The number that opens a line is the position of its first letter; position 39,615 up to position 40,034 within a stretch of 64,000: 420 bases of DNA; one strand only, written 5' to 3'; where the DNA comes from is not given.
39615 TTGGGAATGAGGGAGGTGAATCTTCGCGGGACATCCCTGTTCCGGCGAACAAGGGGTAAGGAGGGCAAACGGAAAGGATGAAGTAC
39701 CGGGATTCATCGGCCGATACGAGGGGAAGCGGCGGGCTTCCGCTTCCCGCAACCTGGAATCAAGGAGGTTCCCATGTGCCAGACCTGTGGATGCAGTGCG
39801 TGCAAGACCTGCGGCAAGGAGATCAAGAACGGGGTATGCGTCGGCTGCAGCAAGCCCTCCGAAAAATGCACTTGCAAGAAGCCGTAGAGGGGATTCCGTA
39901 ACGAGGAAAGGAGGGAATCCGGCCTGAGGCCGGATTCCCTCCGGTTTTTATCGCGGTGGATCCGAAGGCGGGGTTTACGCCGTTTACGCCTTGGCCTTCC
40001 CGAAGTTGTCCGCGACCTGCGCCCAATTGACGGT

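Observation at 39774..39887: Unannotated 37-aa peptide with 9 cysteines (metallothionein-like), between a secreted mini-protein and Mn-SOD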

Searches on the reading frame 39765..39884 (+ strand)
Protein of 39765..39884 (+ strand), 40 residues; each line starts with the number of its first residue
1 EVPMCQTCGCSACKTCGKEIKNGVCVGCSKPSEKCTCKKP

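Call 3: search_protein_families(library=ncbifam, proteins=[window:39774-39884:+], max_evalue=1)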
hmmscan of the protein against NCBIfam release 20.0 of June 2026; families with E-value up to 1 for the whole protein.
seq(37 aa): 0 families

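Call 4: search_protein_families(library=pfam, proteins=[window:39774-39884:+], max_evalue=1)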
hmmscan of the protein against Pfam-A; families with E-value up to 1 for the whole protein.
seq(37 aa): 0 families

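Call 9: find_homologous_proteins(query=window:39765-39884:+, max_evalue=10)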
Query window:39765-39884:+ (40 aa): 6 proteins with E <= 10 among 6 candidates.
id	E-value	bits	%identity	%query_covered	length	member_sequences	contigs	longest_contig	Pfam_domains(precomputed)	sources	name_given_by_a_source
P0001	3.1e-13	66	94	90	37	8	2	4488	-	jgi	jgi:hypothetical protein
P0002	1.0e-11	61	89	90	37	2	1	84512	-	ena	-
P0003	1.6e-11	60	82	98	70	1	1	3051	-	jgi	jgi:hypothetical protein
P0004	3.0e-11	60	83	90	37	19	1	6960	-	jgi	jgi:hypothetical protein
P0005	3.8e-11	59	86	90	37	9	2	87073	-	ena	-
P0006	2.3e-9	54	80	88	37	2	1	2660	-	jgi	jgi:hypothetical protein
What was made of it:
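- Tried and rejected: I worked around this by adding three in-frame upstream codons (call 9).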

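Call 10: find_encoding_contigs(protein=window:39774-39884:+, flank=10000)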
Protein seq(37 aa) (37 aa): no gene with exactly this product is on record in the collection.
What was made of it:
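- Tried and rejected: Exact-sequence look-up of the window peptide: not on record (call 10).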

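Call 12: find_encoding_contigs(protein=P0002, flank=10000)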
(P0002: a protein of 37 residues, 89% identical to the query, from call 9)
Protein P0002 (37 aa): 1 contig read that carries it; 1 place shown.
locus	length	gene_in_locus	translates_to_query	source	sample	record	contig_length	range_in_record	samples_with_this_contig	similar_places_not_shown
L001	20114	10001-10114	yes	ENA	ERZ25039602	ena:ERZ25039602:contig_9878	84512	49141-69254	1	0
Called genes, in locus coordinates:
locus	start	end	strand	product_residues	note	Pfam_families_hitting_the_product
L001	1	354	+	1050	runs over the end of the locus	-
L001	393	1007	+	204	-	PF07027:DUF1318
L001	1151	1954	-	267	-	PF20380:DUF6675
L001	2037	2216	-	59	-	-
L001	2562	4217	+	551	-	PF13084:DUF3943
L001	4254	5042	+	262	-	PF01569:PAP2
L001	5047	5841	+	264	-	-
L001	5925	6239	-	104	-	PF04972:BON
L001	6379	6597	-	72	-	-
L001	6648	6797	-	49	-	PF18919:DUF5670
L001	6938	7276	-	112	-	-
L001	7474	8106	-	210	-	PF00072:Response_reg, PF00196:GerE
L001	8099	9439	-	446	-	PF00989:PAS, PF08448:PAS_4 (faint), PF13188:PAS_8, PF13426:PAS_9, PF07730:HisKA_3, PF02518:HATPase_c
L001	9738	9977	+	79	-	-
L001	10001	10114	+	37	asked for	-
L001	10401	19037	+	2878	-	PF10091:Glycoamylase, PF06165:GH94_b-supersand, PF17167:Glyco_hydro_94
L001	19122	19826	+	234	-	PF04366:Ysc84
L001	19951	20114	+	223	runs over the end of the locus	PF02586:SRAP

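Call 13: find_encoding_contigs(protein=P0005, flank=10000)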
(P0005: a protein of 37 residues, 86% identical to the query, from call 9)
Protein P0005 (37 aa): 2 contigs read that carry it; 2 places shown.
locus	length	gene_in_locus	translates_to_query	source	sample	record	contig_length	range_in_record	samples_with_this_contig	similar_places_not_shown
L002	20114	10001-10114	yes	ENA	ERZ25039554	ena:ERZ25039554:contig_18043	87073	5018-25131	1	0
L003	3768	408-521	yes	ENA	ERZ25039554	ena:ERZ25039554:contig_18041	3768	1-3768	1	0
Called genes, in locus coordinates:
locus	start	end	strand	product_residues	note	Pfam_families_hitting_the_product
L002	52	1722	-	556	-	PF14849:YidC_periplas, PF02096:60KD_IMP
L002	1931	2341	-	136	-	PF00825:Ribonuclease_P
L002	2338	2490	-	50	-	PF00468:Ribosomal_L34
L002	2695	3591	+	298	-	-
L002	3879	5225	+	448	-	PF11638:DnaA_N, PF00308:Bac_DnaA, PF01695:IstB_IS21, PF22688:Hda_lid (faint), PF08299:Bac_DnaA_C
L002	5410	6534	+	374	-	PF00712:DNA_pol3_beta, PF02767:DNA_pol3_beta_2, PF02768:DNA_pol3_beta_3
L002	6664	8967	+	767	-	PF02518:HATPase_c, PF00204:DNA_gyraseB, PF01751:Toprim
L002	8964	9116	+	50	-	PF00986:DNA_gyraseB_C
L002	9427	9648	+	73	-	-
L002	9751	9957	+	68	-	PF05532:CsbD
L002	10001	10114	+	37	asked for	-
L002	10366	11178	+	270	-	PF01048:PNP_UDP_1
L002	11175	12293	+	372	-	PF00266:Aminotran_5, PF01212:Beta_elim_lyase (weak), PF01041:DegT_DnrJ_EryC1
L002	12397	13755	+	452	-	PF00072:Response_reg, PF00158:Sigma54_activat, PF14532:Sigma54_activ_2, PF00004:AAA (weak), PF07728:AAA_5 (weak), PF25601:AAA_lid_14, PF02954:HTH_8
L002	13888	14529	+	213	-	-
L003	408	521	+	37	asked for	-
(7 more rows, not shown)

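Call 17: search_protein_representatives(protein=window:39774-39884:+)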
Query: 37 residues. Proteins with E-value up to 0.001 (for the whole library): 20; up to 1e-10: 1; up to 1e-30: 0. The best 20 are listed.
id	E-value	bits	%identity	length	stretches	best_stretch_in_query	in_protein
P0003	9.2e-11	56.3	83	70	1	1-36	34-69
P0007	2.7e-10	54.8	86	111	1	1-36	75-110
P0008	2.9e-09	51.7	71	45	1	1-35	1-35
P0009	6.6e-07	44.5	58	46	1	1-36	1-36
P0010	1.3e-06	43.6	71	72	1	1-35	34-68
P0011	1.4e-06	43.4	63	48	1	1-35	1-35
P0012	2.1e-06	42.9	69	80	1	1-36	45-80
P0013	7.1e-06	41.3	66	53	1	1-35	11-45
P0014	7.7e-06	41.2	67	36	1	1-36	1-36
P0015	9.2e-06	41.0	58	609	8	23-34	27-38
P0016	3.7e-05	39.1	60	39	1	1-35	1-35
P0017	4.5e-05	38.8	68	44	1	1-35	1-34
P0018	5.8e-05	38.5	60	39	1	1-35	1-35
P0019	6.0e-05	38.5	57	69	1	1-35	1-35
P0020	1.5e-04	37.2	60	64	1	1-35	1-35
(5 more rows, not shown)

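Call 18: find_encoding_contigs(protein=P0003, flank=10000)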
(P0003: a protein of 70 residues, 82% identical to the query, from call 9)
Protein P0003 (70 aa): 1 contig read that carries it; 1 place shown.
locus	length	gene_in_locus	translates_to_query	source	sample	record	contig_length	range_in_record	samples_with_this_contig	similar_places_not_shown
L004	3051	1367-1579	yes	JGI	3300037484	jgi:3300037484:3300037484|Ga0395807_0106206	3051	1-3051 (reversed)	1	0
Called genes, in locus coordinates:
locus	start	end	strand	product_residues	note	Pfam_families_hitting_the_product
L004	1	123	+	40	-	?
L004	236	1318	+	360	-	PF07884:VKOR (weak), PF13462:Thioredoxin_4 (weak)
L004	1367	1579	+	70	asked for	-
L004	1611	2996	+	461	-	PF01594:AI-2E_transport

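Call 19: find_encoding_contigs(protein=P0004, flank=10000)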
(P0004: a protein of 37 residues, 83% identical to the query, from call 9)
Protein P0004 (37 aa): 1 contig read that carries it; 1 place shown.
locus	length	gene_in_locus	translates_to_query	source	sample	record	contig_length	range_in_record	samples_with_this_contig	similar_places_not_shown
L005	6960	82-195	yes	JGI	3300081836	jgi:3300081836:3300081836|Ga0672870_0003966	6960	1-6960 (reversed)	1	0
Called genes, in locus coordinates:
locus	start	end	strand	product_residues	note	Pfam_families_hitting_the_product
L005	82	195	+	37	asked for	-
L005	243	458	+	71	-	-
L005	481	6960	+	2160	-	?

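Call 22: find_related_loci(query=A1, collection=genome_contigs, flank=6000)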
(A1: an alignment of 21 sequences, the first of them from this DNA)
Query A1 (37 aa) in genome_contigs; peptide patterns used: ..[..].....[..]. (x = any residue, [..] = any of these).
253 stretches matched a pattern; 241 encode a relative of the query (tblastn E <= 1e-3); the best 80 are kept; 80 distinct loci.
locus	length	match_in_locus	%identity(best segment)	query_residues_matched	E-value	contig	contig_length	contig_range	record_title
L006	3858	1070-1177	97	1-36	3e-17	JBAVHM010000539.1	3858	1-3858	MAG: Candidatus Deferrimicrobium sp. isolate MFD02835_ilm_asm_bin8 k127_172476, whole genome shotgun sequence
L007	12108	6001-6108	94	1-36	4e-17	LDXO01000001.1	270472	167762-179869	MAG: Deltaproteobacteria bacterium CSP1-8 XU12_C0001, whole genome shotgun sequence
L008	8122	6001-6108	94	1-36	2e-16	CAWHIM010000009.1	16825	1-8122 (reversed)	MAG: uncultured bacterium isolate MFD01872.bin.2.46 genome assembly, contig: contig_141926, whole genome shotgun sequenc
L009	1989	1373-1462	93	1-30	3e-16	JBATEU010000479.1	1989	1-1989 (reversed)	MAG: Candidatus Deferrimicrobium sp. isolate MFD10095_ilm_asm_bin1 k127_8864, whole genome shotgun sequence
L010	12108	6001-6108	92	1-36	4e-16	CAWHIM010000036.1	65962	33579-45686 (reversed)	MAG: uncultured bacterium isolate MFD01872.bin.2.46 genome assembly, contig: contig_66938, whole genome shotgun sequence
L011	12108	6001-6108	89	1-36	2e-15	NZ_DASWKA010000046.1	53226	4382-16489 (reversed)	MAG: Candidatus Deferrimicrobium sp. isolate SMAG_U2910 k141_1521581, whole genome shotgun sequence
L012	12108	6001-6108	89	1-36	1e-15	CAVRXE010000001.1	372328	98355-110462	MAG: Candidatus Deferrimicrobiaceae bacterium isolate MFD02199.bin.2.95 genome assembly, contig: contig_11063, whole gen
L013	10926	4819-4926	81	1-36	4e-15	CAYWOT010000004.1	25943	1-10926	MAG TPA_asm: uncultured bacterium isolate binchicken_co129_807 genome assembly, contig: NODE_5094_length_25943_cov_4.579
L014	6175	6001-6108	83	1-36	3e-15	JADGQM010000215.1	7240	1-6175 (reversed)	MAG: Syntrophobacteraceae bacterium isolate Chersky.40_12 contig-100_3859, whole genome shotgun sequence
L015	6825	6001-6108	86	1-36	6e-15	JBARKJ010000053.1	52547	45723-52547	MAG: Nitrospirota bacterium isolate MFD06091_ilm_asm_bin59 k127_766002, whole genome shotgun sequence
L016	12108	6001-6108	83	1-36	7e-15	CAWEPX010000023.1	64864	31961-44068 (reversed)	MAG: uncultured delta proteobacterium isolate MFD02923.bin.1.9 genome assembly, contig: contig_47285, whole genome shotg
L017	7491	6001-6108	89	1-36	7e-15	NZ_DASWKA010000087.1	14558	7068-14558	MAG: Candidatus Deferrimicrobium sp. isolate SMAG_U2910 k141_1986511, whole genome shotgun sequence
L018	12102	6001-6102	88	1-34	1e-14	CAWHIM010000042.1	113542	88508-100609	MAG: uncultured bacterium isolate MFD01872.bin.2.46 genome assembly, contig: contig_96864, whole genome shotgun sequence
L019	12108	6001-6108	86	1-36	1e-14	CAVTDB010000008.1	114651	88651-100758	MAG: Nitrospirota bacterium isolate MFD00991.bin.2.105 genome assembly, contig: contig_28938, whole genome shotgun seque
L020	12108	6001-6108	86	1-36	1e-14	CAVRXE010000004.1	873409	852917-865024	MAG: Candidatus Deferrimicrobiaceae bacterium isolate MFD02199.bin.2.95 genome assembly, contig: contig_2310, whole geno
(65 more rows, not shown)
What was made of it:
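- Some MAGs carry 2-3 paralogs (call 22). The family occurs in reduced genomes of Patescibacteria and Micrarchaeota (call 22). Distribution is patchy (241 loci among 185,579 species genomes) and some genomes hold 2-3 paralogs (call 22).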

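Call 30: search_solved_structures(query=A1, max_evalue=10, show_alignments=3)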
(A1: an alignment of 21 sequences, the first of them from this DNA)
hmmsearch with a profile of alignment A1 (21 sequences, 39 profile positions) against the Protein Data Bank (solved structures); distinct sequences matched with E-value up to 10: 60.
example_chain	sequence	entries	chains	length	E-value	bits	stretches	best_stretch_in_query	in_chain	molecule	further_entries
5it7_jj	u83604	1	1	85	0.013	18.8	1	8-31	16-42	Ribosomal protein L37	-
6uz7_Bj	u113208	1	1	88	0.013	18.7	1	8-31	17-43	Ribosomal protein L37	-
1ur6_B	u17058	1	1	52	0.022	18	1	4-29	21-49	POTENTIAL TRANSCRIPTIONAL REPRESSOR NOT4HP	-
4v7h_BY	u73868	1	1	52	0.044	17.1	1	8-31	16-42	60S ribosomal protein L37(A)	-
1e4u_A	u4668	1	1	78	0.048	17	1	4-29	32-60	TRANSCRIPTIONAL REPRESSOR NOT4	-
8c3a_AK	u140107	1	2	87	0.11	15.8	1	8-31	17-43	60S ribosomal protein L37-B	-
6tb3_AF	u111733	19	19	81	0.12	15.7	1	8-31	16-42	60S ribosomal protein L37-A | Large ribosomal subunit protein eL37A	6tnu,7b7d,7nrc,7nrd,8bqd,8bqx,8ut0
6i7o_AF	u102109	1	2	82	0.12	15.7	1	8-31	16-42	60S ribosomal protein L37-A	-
7pzy_AK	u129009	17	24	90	0.12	15.7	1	8-31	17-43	Ribosomal protein L37 | 60S ribosomal protein L37-B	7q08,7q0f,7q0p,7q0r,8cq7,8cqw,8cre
6woo_j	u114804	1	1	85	0.12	15.7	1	8-31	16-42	eL37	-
5ndg_O7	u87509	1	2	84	0.12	15.7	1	8-31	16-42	60S ribosomal protein L37-A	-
6t4q_Lj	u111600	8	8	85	0.12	15.7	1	8-31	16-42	60S ribosomal protein L37-A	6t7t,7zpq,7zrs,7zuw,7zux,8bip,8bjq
8bn3_O7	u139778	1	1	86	0.12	15.6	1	8-31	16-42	Large ribosomal subunit protein eL37A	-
4u3m_O7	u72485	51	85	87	0.13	15.6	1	8-31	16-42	60S ribosomal protein L37-A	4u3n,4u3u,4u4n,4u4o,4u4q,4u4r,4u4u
7uqz_j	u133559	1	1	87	0.13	15.6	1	8-31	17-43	60S ribosomal protein L37-A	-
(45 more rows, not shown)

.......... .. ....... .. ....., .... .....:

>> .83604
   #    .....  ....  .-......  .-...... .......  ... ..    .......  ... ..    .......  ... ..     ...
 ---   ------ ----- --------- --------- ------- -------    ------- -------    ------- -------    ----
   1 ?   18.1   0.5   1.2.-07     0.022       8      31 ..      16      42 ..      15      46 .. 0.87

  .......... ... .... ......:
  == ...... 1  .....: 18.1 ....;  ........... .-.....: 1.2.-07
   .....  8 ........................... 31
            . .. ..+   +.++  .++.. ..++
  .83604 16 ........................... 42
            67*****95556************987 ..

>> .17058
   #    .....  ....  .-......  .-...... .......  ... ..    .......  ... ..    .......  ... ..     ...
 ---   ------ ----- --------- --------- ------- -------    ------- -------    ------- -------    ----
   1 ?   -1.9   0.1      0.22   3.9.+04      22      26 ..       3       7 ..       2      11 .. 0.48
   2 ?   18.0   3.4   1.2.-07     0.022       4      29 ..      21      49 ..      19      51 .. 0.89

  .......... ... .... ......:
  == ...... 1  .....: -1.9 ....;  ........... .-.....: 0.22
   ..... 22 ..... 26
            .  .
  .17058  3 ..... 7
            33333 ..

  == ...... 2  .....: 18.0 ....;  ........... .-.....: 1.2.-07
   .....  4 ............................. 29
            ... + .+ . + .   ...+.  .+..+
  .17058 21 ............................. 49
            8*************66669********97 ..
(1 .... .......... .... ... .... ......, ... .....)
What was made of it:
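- On Zinc ribbon (Cys4): PDB profile hits have E of about 0.01 (call 30).
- Closest known: Zinc ribbons of ribosomal protein eL37 and the C4C4 RING of NOT4. Same: These are the best, though weak, profile matches, and they align Cys10/13/22/25 to their Zn ligands (call 30).
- The weak profile similarity is to ribosomal eL37 and bL32 zinc ribbons (call 30).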

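Call 32: predict_structure(alignment_id=A1)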
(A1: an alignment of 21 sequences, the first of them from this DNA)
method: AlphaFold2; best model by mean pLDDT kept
length: 37 residues; sequences in the alignment: 21
mean_pLDDT: 80.1   pTM: 0.49
mean pLDDT of the five models: 80.1, 78.0, 77.5, 77.1, 73.5
residues with pLDDT >= 90: 9; 70-90: 20; 50-70: 6; < 50: 2
segments of 3 or more residues with pLDDT < 50: none
pLDDT, mean of each block of 10 residues (from residue 1): 62 88 89 82
secondary structure, 60 per line:
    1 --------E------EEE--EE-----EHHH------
elements in order: E16-18
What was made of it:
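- On Zinc ribbon (Cys4): AF2 places strands at 16-18 and 21-22 with pLDDT 88-89 (call 32).
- The AF2 model has mean pLDDT 80 and a beta-hairpin at residues 16-18/21-22 (call 32).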

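Call 55: search_protein_families(library=ncbifam, alignment_id=A2, max_evalue=10)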
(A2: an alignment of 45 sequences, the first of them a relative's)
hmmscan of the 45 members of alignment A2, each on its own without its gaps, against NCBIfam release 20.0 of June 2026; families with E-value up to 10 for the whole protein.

A. member 1, P0008 (45 aa): 0 families

B. families by the number of members that match (of 45 scanned): 6 families
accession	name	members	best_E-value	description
NF005724.0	PRK07539.1-4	4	1.2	NADH-quinone oxidoreductase subunit NuoE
NF047363.1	Zn_ribbon_CdsZ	2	0.14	zinc ribbon domain regulatory protein CdsZ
NF045510.1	4Cys_prefix_kin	2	0.45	4-Cys prefix domain-containing protein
NF009040.0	PRK12373.1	2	2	NADH-quinone oxidoreductase subunit E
NF005297.0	PRK06824.1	2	6.7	translation initiation factor Sui1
NF009147.0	PRK12496.1-4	1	0.65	hypothetical protein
